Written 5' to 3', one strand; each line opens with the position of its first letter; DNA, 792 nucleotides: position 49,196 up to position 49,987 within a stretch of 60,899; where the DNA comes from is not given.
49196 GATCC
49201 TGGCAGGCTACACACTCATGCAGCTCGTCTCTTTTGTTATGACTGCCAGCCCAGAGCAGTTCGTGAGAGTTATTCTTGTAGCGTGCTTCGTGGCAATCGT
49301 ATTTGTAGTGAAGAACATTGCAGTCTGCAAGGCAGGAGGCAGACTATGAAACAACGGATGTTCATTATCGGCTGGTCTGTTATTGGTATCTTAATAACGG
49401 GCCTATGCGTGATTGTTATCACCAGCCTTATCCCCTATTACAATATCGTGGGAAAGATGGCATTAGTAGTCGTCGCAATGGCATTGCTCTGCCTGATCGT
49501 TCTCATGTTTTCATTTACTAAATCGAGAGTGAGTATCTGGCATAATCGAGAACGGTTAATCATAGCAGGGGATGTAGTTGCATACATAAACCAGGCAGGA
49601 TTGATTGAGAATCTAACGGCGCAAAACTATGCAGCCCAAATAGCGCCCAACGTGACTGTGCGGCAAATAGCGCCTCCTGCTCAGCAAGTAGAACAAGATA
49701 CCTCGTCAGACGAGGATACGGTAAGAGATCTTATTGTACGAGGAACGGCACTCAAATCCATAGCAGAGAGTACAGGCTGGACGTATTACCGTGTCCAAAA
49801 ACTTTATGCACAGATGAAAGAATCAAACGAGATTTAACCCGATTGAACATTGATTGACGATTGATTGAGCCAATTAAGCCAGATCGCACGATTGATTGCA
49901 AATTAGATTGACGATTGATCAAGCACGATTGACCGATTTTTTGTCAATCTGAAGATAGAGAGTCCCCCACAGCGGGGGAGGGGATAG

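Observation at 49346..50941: Ten-copy GATTGA array flanked by two membrane-anchored HTH proteins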

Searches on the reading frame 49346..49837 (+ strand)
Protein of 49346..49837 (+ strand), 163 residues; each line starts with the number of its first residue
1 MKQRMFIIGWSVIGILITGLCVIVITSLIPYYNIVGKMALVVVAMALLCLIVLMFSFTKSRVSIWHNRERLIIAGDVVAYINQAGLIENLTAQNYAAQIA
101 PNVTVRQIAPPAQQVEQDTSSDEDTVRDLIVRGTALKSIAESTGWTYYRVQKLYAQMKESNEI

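Call 10: search_protein_families(library=pfam, proteins=[window:49346-49837:+], max_evalue=1)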
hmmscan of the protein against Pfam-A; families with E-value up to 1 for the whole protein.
window:49346-49837:+ (163 aa): 4 families
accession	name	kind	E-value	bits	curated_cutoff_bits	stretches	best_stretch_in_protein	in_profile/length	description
PF14069.11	SpoVIF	-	0.089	12.9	27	1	102-134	9-41/72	Stage VI sporulation protein F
PF24034.1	DUF7343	-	0.11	12.7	27.6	1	121-163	3-48/62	Domain of unknown function (DUF7343)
PF19478.4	TrbL_2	-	0.14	12.3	27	1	71-112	36-77/174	TrbL/VirB6 plasmid conjugal transfer like protein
PF20340.3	DUF6635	-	0.16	11.5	27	1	53-110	62-121/272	Family of unknown function (DUF6635)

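Call 11: search_protein_families(library=phrogs, proteins=[window:49346-49837:+], max_evalue=1)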
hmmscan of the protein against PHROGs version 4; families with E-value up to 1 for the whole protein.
window:49346-49837:+ (163 aa): 4 families
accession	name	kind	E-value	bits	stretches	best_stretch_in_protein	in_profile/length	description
phrog_5182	-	lysis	0.0089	16.7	1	59-154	147-246/321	endolysin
phrog_17047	-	unknown function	0.036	15.6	1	5-66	6-65/75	-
phrog_686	-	DNA, RNA and nucleotide metabolism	0.26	12.6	1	123-158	38-73/76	HTH DNA binding protein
phrog_22566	-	unknown function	0.9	10.8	0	15-57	9-52/78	-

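Call 39: find_homologous_proteins(query=window:49346-49837:+, max_evalue=0.01)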
Query window:49346-49837:+ (163 aa): 6 proteins with E <= 0.01 among 54 candidates.
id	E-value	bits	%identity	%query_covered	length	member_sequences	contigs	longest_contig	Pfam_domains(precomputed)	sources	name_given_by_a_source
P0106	1.3e-98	345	100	100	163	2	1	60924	-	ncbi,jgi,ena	-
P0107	1.1e-96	339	99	100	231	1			-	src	-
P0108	1.1e-73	264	79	99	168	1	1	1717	-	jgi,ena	-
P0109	1.3e-72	261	76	99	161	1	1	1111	-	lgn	-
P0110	7.0e-45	171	95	56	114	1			-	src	-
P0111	5.0e-29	119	42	93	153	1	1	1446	-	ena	-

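Call 41: find_encoding_contigs(protein=P0111, flank=3000, max_places=1)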
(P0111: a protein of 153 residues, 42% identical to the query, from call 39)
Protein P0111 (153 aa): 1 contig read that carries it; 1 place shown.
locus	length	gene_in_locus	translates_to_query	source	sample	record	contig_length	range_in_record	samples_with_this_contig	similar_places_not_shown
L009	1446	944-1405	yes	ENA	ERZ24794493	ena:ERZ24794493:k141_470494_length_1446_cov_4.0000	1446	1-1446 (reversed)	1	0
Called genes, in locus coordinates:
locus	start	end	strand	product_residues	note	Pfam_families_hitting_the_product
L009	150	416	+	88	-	-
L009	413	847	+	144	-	-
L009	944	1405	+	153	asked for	-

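Call 42: find_encoding_contigs(protein=P0108, flank=3000, max_places=1)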
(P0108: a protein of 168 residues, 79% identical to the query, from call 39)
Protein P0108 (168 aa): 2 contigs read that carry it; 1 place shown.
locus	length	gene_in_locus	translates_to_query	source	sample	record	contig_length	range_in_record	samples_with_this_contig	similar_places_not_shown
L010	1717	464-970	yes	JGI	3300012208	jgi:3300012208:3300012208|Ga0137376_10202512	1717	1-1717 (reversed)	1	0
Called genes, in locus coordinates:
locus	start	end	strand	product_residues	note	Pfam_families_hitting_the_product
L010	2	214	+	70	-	?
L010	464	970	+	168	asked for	-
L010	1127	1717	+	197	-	?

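Call 43: find_encoding_contigs(protein=P0109, flank=3000, max_places=1)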
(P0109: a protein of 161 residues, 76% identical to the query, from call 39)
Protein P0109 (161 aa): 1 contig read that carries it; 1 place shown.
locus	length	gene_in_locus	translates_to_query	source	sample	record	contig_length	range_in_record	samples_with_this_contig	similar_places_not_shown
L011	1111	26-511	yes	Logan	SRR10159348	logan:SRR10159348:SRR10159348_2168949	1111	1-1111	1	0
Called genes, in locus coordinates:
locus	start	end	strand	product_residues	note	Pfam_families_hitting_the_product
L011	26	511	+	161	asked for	-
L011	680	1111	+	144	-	?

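Call 52: find_related_loci(query=A2, collection=viral_contigs, flank=6000)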
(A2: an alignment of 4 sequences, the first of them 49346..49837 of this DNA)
Query A2 (163 aa) in viral_contigs; peptide patterns used: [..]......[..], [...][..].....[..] (x = any residue, [..] = any of these).
186 stretches matched a pattern, but none encodes a relative of the query by tblastn (E <= 1e-3).

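Call 72: predict_structure(alignment_id=A2)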
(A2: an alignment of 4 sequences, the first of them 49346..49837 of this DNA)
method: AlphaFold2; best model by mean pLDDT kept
length: 163 residues; sequences in the alignment: 4
mean_pLDDT: 63.0   pTM: 0.30
mean pLDDT of the five models: 63.0, 62.1, 61.7, 61.3, 58.4
residues with pLDDT >= 90: 0; 70-90: 60; 50-70: 64; < 50: 39
segments of 3 or more residues with pLDDT < 50: 1-4, 62-68, 100-119
pLDDT, mean of each block of 10 residues (from residue 1): 53 70 64 61 72 65 48 52 54 52 47 45 80 83 77 83 71
secondary structure, 60 per line:
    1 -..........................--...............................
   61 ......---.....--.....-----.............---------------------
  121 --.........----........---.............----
elements in order: H2-27 H30-66 E70-74 E77-81 E87-89 H90-99 H123-131 H136-143 H147-159

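Call 76: fold_search(model_id=the predicted structure, library=pdb)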
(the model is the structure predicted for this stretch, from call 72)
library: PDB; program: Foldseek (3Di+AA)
matches with E <= 10: 417; with E <= 0.001: 0
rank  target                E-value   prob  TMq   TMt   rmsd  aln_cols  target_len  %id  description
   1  3iv5_B                3.4e-01  0.15  0.16  0.24  12.8       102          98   16  Crystal structure of Fis bound to 27 bp optimal binding sequence F1 (released 2010-04-28)
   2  7bbq                  6.8e-01  0.63  0.20  0.32   3.6        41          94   27  Crystal structure of the HTH DNA binding protein ArdK from R388 plasmid. Apo form. (released 2022-07-13)
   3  2x48_A                6.8e-01  0.54  0.18  0.51  14.5        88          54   10  ORF 55 from Sulfolobus islandicus rudivirus 1 (released 2010-07-21)
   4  7dwm_B                6.8e-01  0.30  0.22  0.17  14.9        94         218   16  Crystal structure of the phage VqmA-DPO complex (released 2021-05-05)
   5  5cy2_E                7.3e-01  0.54  0.23  0.22  11.6        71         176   18  Tn3 resolvase - site III complex crystal form II (released 2017-01-11)
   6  2lvs_MODEL_1_A        8.8e-01  0.96  0.22  0.34   1.0        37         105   24  NMR solution structure of a CRISPR repeat binding protein (released 2013-01-23)
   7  7bca_A                9.4e-01  0.72  0.20  0.33   3.3        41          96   27  Crystal structure of the HTH DNA binding protein ArdK from R388 plasmid bound to a direct-repeat DNA element (released 2022-07-13)
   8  3iv5_A                9.4e-01  0.12  0.17  0.28  13.2        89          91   15  Crystal structure of Fis bound to 27 bp optimal binding sequence F1 (released 2010-04-28)
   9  3clo_C                1.0e+00  0.41  0.21  0.14  14.2        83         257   16  Crystal structure of putative transcriptional regulator containing a LuxR DNA binding domain (NP_811094.1) from Bacter (released 2008-04-01)
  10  7dwm_A                1.3e+00  0.21  0.22  0.17  13.6        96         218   16  Crystal structure of the phage VqmA-DPO complex (released 2021-05-05)
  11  7bhy_C                1.5e+00  0.80  0.22  0.56   1.9        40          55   20  DNA-binding domain of DeoR in complex with the DNA operator (released 2021-11-10)
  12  7bhy_A                1.5e+00  0.80  0.22  0.55   1.9        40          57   20  DNA-binding domain of DeoR in complex with the DNA operator (released 2021-11-10)
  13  2efo                  1.5e+00  0.63  0.22  0.24   2.9        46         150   17  Crystal structure of Tyr77 to Ala of ST1022 from Sulfolobus tokodaii 7 (released 2008-02-26)
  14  8a22_Yc               1.5e+00  0.44  0.22  0.22   5.0        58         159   22  Structure of the mitochondrial ribosome from Polytomella magna (released 2022-11-16)
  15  6fi9_A                1.5e+00  0.25  0.21  0.24  12.4        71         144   20  Crystal Structure of a zinc-responsive MarR family member, Lactococcus lactis ZitR (released 2019-02-20)
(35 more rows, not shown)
